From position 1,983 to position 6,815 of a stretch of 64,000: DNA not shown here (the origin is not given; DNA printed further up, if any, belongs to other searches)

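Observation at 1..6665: metF / metV-like / mvhD-like / giant HdrL-like operon: an HdrABC-free methylene-THF reductase module with a built-in NAD(P)H (GltD/NfnB-like) entry domain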

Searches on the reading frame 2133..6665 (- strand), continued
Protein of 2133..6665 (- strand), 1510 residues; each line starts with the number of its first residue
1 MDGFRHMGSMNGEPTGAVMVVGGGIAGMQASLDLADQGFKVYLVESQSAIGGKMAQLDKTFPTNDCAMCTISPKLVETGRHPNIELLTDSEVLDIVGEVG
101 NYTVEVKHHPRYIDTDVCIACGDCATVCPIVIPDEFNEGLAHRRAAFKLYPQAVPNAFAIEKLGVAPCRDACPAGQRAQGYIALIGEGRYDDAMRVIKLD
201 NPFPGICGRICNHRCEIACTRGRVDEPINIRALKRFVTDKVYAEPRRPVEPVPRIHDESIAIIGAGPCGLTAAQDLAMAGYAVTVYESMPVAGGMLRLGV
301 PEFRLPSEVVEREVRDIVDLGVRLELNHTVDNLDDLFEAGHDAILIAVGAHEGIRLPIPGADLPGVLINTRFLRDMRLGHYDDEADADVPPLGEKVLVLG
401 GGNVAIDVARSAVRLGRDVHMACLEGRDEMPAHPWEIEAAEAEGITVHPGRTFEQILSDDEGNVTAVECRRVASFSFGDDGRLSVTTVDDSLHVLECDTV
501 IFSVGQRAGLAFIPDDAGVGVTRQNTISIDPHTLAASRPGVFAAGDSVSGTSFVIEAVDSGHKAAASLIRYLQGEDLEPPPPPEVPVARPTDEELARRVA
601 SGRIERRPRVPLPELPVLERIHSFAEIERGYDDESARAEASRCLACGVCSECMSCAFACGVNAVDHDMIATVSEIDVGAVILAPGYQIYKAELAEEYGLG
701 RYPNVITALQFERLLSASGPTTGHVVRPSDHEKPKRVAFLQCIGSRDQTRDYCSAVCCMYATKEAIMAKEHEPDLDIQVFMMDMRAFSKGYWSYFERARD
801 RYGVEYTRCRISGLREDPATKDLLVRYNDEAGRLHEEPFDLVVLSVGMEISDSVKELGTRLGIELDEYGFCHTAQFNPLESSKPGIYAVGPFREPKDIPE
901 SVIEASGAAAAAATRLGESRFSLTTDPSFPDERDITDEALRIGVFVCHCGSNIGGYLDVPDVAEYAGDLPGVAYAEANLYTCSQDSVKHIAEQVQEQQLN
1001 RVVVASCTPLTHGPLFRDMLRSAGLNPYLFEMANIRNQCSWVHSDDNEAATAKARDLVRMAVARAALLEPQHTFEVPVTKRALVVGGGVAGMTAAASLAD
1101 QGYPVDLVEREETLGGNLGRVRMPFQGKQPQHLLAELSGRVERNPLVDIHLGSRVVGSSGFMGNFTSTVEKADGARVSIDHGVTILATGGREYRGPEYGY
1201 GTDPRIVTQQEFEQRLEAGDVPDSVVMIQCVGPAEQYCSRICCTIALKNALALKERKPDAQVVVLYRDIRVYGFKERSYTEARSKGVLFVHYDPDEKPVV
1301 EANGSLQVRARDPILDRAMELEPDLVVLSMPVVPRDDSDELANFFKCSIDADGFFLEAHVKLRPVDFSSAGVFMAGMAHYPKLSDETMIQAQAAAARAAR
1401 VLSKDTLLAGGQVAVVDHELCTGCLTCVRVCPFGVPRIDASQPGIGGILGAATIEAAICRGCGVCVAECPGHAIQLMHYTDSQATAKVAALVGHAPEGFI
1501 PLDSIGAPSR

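Call 19: find_encoding_contigs(protein=P0001, flank=10000, max_places=4)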
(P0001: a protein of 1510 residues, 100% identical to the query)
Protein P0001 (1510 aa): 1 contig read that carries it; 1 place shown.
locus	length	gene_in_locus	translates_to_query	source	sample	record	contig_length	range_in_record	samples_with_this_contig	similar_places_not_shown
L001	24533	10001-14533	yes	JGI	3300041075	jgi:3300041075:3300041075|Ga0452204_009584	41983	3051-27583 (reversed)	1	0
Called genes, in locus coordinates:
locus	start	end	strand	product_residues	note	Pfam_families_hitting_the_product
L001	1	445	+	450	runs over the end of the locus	PF01546:Peptidase_M20, PF07687:M20_dimer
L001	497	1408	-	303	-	PF01063:Aminotran_4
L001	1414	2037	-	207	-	PF00694:Aconitase_C, PF27512:LeuD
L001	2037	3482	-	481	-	PF00330:Aconitase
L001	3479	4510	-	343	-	PF00180:Iso_dh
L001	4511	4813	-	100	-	-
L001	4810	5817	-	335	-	PF02826:2-Hacid_dh_C (faint), PF03446:NAD_binding_2 (weak), PF03807:F420_oxidored (weak), PF07991:KARI_N, PF01450:KARI_C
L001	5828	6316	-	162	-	PF01842:ACT, PF13291:ACT_4 (faint), PF22629:ACT_AHAS_ss, PF13710:ACT_5 (weak), PF10369:ALS_ss_C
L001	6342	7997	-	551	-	-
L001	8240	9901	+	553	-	PF00920:ILVD_EDD_N, PF24877:ILV_EDD_C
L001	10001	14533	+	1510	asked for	PF07992:Pyr_redox_2 (weak), PF12831:FAD_oxidored (weak), PF13450:NAD_binding_8 (weak), PF14691:Fer4_20, PF01946:Thi4 (weak), PF07992:Pyr_redox_2, PF13450:NAD_binding_8 (weak), PF13450:NAD_binding_8, +17 more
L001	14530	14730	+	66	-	PF02662:FlpD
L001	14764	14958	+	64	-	PF02662:FlpD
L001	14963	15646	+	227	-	PF12225:DUF5981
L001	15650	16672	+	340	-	PF02219:MTHFR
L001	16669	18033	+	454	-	PF12838:Fer4_7 (weak), PF13183:Fer4_8, PF13187:Fer4_9, PF13534:Fer4_17, PF02754:CCG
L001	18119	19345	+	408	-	PF09587:PGA_cap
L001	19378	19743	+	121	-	-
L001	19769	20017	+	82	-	-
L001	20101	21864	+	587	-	PF00528:BPD_transp_1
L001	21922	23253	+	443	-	PF01565:FAD_binding_4, PF04030:ALO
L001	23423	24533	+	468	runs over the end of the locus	PF03537:Glyco_hydro_114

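Call 22: search_protein_families(library=pfam, proteins=[L001:16669-18033:+], max_evalue=0.01)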
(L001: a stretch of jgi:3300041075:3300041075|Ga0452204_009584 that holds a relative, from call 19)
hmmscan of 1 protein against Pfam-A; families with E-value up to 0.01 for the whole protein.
L001:16669-18033:+ (454 aa): 6 families
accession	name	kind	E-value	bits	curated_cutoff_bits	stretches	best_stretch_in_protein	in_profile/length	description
PF02754.22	CCG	-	1.1e-22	80.4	20.6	2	312-402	1-85/85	Cysteine-rich domain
PF13534.11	Fer4_17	-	2.1e-11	44.6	22.2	1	28-87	2-61/61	4Fe-4S dicluster domain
PF13183.11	Fer4_8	-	1.3e-09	38.9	27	1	28-86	5-68/68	4Fe-4S dicluster domain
PF13187.11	Fer4_9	-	1.7e-08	34.8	27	1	28-85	2-50/52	4Fe-4S dicluster domain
PF12838.12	Fer4_7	-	1.4e-05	25.9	27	1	28-85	2-51/52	4Fe-4S dicluster domain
PF13237.11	Fer4_10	-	0.00041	20.7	25.5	1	26-83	7-53/53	4Fe-4S dicluster domain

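Call 23: search_solved_structures(query=L001:16669-18033:+, max_evalue=0.001)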
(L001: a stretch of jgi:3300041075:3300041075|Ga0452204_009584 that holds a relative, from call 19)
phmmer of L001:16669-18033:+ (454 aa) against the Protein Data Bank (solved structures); distinct sequences matched with E-value up to 0.001: 10.
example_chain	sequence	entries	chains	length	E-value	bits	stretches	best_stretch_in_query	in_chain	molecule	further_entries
9sfi_C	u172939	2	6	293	1.7e-28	102.8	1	184-449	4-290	H(2)/formate:CoB-CoM heterodisulfide,ferredoxin reductase subunit B2 | Heterodisulfide reductase subunit B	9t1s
5odc_B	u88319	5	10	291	1e-27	100.2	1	184-449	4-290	Heterodisulfide reductase, subunit B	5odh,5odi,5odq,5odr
8rvu_b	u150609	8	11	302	1.9e-27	99.3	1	183-437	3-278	H(2):CoB-CoM heterodisulfide,ferredoxin reductase subunit B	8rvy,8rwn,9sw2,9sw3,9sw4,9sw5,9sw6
8rvv_B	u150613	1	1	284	2.1e-27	99.2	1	183-433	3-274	H(2):CoB-CoM heterodisulfide,ferredoxin reductase subunit B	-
7bkb_B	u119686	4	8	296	3.6e-20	75.4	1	295-449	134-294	CoB--CoM heterodisulfide reductase subunit B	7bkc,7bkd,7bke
8rvv_C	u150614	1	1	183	1.2e-13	53.9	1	9-111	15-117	H(2):CoB-CoM heterodisulfide,ferredoxin reductase subunit C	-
8rvu_c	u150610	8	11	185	1.2e-13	53.8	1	9-111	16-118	H(2):CoB-CoM heterodisulfide,ferredoxin reductase subunit C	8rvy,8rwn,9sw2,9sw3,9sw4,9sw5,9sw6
7bkb_C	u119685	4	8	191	1.6e-09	40.2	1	26-105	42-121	CoB--CoM heterodisulfide reductase subunit C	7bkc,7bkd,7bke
5odc_C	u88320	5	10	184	2.4e-09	39.7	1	20-102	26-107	Heterodisulfide reductase, subunit C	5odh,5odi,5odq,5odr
9sfi_E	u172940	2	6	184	4.3e-08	35.5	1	27-103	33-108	H(2)/formate:CoB-CoM heterodisulfide,ferredoxin reductase subunit C2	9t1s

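Call 24: search_solved_structures(query=window:2133-6665:-, max_evalue=1e-10)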
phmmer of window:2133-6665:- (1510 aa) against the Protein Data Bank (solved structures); distinct sequences matched with E-value up to 1e-10: 18.
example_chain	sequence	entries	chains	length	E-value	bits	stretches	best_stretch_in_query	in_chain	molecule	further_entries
5odc_A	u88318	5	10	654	1e-189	636.2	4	649-848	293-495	Heterodisulfide reductase, subunit A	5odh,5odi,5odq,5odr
8rvu_a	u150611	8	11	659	1.2e-175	589.5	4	18-162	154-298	H(2):CoB-CoM heterodisulfide,ferredoxin reductase subunit A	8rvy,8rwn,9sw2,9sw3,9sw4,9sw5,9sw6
8rvv_A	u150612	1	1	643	3.3e-174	584.8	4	18-162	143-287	H(2):CoB-CoM heterodisulfide,ferredoxin reductase subunit A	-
9sfi_A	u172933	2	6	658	1.8e-167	562.4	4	649-922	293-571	CoB--CoM heterodisulfide reductase iron-sulfur subunit A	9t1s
7bkb_A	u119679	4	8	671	1.3e-145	490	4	940-1095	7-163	CoB--CoM heterodisulfide reductase iron-sulfur subunit A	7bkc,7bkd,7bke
9bov_A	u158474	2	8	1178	9.1e-90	304.9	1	166-667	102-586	Molybdopterin oxidoreductase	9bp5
9n5u_A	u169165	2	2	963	4.4e-77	262.9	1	165-656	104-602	NfnA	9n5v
5jca_L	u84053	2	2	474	5.9e-77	262.5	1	165-575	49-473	NADH-dependent Ferredoxin:NADP Oxidoreductase (NfnI) subunit alpha | NADH-dependent Ferredoxin:NADP Oxidoreductase subunit alpha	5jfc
5vj7_A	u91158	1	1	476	1.9e-73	250.9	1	165-573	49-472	Oxidoreductase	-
8oh5_C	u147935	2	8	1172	2.5e-71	243.8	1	166-658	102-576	Formate dehydrogenase-O, major subunit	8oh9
4ylf_B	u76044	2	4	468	9.7e-71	241.9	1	166-575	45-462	Dihydropyrimidine dehydrogenase subunit A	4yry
6s6s_G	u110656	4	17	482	3.2e-51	177.2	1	164-575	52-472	Glutamate synthase [NADPH] small chain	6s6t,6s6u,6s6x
2vdc_G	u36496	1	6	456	8.2e-50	172.5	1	159-575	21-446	GLUTAMATE SYNTHASE [NADPH] SMALL CHAIN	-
6tjr_A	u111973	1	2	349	3.5e-47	163.8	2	673-919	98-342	Fumarate reductase/succinate dehydrogenase flavoprotein domain protein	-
1h7x_A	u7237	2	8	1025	3.4e-36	127.4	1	157-587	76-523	DIHYDROPYRIMIDINE DEHYDROGENASE | Dihydropyrimidine dehydrogenase [NADP(+)]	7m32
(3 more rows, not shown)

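Call 33: find_related_loci(query=A2, collection=genome_contigs, flank=8000)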
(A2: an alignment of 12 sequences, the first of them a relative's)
Query A2 (1510 aa) in genome_contigs; peptide patterns used: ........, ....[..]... (x = any residue, [..] = any of these).
600 stretches matched a pattern (row limit reached: there are more); 565 encode a relative of the query (tblastn E <= 1e-3); the best 80 are kept; 80 distinct loci.
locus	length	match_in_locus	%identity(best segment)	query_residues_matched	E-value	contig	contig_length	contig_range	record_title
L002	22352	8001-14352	73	8-1498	0e+0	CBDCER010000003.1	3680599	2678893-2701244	MAG: Aggregatilineales bacterium isolate 40d8095f-e3e6-4e4c-932d-ac8bc0a239c2 genome assembly, contig: contig_3, whole g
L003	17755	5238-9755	75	2-1506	0e+0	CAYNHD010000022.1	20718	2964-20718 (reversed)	MAG TPA_asm: uncultured Thermoflexus sp. isolate SRP241326_co3_55 genome assembly, contig: NODE_3522_length_20718_cov_13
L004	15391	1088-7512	72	6-1508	0e+0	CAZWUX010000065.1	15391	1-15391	MAG TPA_asm: uncultured Anaerolineae bacterium isolate SRP214966_co2_211 genome assembly, contig: NODE_6027_length_15391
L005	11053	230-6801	67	15-1508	0e+0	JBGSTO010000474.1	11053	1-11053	MAG: Anaerolineales bacterium isolate JTS-AC409 k141_914939, whole genome shotgun sequence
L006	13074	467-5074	63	25-1492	0e+0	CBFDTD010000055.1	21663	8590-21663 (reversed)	MAG TPA_asm: uncultured bacterium isolate SRR6823440_binner13_Refined_23 genome assembly, contig: ERZ650341.1210, whole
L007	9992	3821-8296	65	25-1492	0e+0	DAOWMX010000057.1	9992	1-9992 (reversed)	MAG TPA_asm: Anaerolineales bacterium isolate CSMAG_3013 CSMAG_3013_k141_372471_length_9992_cov_62.7536, whole genome sh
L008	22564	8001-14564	64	16-1505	0e+0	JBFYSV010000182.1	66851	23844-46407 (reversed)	MAG: Anaerolineae bacterium isolate PPR_0249 k121_1480362, whole genome shotgun sequence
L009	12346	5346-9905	62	25-1491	0e+0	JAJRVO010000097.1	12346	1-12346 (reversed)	MAG: Chloroflexota bacterium isolate Dive96_bin10.46 k141_585508, whole genome shotgun sequence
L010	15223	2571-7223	62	25-1488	0e+0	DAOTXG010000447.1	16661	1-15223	MAG TPA_asm: Anaerolineales bacterium isolate H20_231 k125_1476401, whole genome shotgun sequence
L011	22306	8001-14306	63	3-1496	0e+0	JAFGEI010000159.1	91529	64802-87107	MAG: Anaerolineae bacterium isolate Zod_Metabat.1220 k87_8228435, whole genome shotgun sequence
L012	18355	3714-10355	66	13-1502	0e+0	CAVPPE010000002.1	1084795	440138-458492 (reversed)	MAG: uncultured Chloroflexia bacterium isolate MFD09964.bin.1.215 genome assembly, contig: contig_13171, whole genome sh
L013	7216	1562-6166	60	14-1499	0e+0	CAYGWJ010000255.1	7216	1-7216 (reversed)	MAG TPA_asm: uncultured Anaerolineae bacterium isolate ERP119294_co2_411 genome assembly, contig: k141_3905684, whole ge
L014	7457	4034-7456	76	14-1404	0e+0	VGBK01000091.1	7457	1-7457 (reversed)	MAG: Actinomycetota bacterium isolate M_DeepCast_400m_m2_130 M_DeepCast_400m_m2_130_Ga0194112_10020725, whole genome sho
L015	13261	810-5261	61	15-1491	0e+0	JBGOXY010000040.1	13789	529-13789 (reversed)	MAG: Anaerolineae bacterium isolate OBJ_0618_130150_56 k141_1040545_length_13789_cov_12.0000, whole genome shotgun seque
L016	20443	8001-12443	58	11-1496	0e+0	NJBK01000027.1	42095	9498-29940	MAG: Chloroflexi bacterium B3_Chlor 577, whole genome shotgun sequence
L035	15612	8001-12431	48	11-1491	0e+0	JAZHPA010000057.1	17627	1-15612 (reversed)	Moorellaceae bacterium AZ2 AZ2_contig_57, whole genome shotgun sequence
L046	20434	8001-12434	47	5-1492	0e+0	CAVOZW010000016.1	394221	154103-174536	MAG: uncultured delta proteobacterium isolate MFD09964.bin.1.31 genome assembly, contig: contig_3912, whole genome shotg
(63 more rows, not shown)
